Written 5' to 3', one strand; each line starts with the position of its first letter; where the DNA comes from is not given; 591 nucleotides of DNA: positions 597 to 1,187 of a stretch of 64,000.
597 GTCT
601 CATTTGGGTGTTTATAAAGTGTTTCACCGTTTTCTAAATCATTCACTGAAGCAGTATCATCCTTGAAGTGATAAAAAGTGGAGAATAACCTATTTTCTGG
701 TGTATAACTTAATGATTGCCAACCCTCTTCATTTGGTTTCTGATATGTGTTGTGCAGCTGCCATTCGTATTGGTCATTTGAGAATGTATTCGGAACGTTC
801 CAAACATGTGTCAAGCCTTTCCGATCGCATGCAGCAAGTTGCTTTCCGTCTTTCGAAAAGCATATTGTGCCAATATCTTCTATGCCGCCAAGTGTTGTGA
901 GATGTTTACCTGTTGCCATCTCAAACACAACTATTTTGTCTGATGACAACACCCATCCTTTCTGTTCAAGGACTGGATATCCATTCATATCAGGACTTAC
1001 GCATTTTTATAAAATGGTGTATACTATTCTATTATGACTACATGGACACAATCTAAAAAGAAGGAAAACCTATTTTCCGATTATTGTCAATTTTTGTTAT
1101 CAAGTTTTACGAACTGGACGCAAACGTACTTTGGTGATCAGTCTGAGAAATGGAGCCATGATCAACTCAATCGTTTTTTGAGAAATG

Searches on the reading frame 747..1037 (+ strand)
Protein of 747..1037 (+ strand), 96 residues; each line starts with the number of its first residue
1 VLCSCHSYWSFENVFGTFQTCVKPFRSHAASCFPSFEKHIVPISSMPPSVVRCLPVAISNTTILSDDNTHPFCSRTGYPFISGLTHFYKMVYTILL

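Call 92: search_protein_families(library=padloc, alignment_id=A5, max_evalue=0.00001)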
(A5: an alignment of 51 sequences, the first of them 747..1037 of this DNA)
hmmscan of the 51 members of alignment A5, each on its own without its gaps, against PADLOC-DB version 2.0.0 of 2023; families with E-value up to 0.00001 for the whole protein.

A. member 1, window:747-1037:+ (96 aa): 0 families

B. families by the number of members that match (of 51 scanned): 41 families (the first 25 are shown)
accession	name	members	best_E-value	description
PDLC03249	MTase_II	1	2e-223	Type II methyltransferase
PDLC04135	mad3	1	4.9e-31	mads_3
PDLC03322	MTase_II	1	6e-21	Type II methyltransferase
PDLC03353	MTase_II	1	2e-16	Type II methyltransferase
PDLC03380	MTase_II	1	3e-16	Type II methyltransferase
PDLC03364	MTase_II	1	4.4e-15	Type II methyltransferase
PDLC03224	MTase_II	1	1.7e-14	Type II methyltransferase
PDLC03239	MTase_II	1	3.4e-14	Type II methyltransferase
PDLC04140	mad8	1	9.3e-14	mads_8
PDLC03369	MTase_II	1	7.7e-13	Type II methyltransferase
PDLC03387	MTase_II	1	3.6e-11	Type II methyltransferase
PDLC03377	MTase_II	1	4.8e-11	Type II methyltransferase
PDLC04213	HEC-02A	1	1.8e-10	-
PDLC03351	MTase_II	1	6.2e-10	Type II methyltransferase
PDLC03371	MTase_II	1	1.3e-09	Type II methyltransferase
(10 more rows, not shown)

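Call 93: search_protein_families(library=pfam, alignment_id=A5, max_evalue=0.00001)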
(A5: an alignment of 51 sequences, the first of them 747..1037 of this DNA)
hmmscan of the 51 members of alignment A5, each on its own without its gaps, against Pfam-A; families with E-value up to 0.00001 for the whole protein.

A. member 1, window:747-1037:+ (96 aa): 0 families

B. families by the number of members that match (of 51 scanned): 97 families (the first 25 are shown)
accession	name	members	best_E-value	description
PF13517.12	FG-GAP_3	2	2e-54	FG-GAP-like repeat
PF01408.29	GFO_IDH_MocA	2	4.4e-17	Oxidoreductase family, NAD-binding Rossmann fold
PF07593.17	UnbV_ASPIC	2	1.1e-15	ASPIC and UnbV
PF01839.29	FG-GAP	2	1.2e-13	FG-GAP repeat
PF22725.1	GFO_IDH_MocA_C3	2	2e-10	GFO/IDH/MocA C-terminal domain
PF25174.1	Beta-prop_THOC3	2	4e-10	THOC3 beta-propeller domain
PF01808.24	AICARFT_IMPCHas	1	4.5e-113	AICARFT/IMPCHase bienzyme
PF05690.20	ThiG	1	2.5e-111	Thiazole biosynthesis protein ThiG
PF00120.29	Gln-synt_C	1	4.8e-109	Glutamine synthetase, catalytic domain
PF01266.30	DAO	1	8.3e-75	FAD dependent oxidoreductase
PF13407.12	Peripla_BP_4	1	3.8e-63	Periplasmic binding protein domain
PF09084.16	NMT1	1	4.6e-62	NMT1/THI5 like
PF25137.1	ADH_Fe_C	1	1.4e-55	Fe-containing alcohol dehydrogenase family, C-terminal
PF16868.10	NMT1_3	1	2.3e-55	NMT1-like family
PF00465.25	Fe-ADH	1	5.6e-53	Iron-containing alcohol dehydrogenase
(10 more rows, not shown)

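Call 94: search_protein_families(library=pfam, proteins=[window:747-1037:+], max_evalue=0.001)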
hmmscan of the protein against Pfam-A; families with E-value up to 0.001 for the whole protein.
window:747-1037:+ (96 aa): 0 families
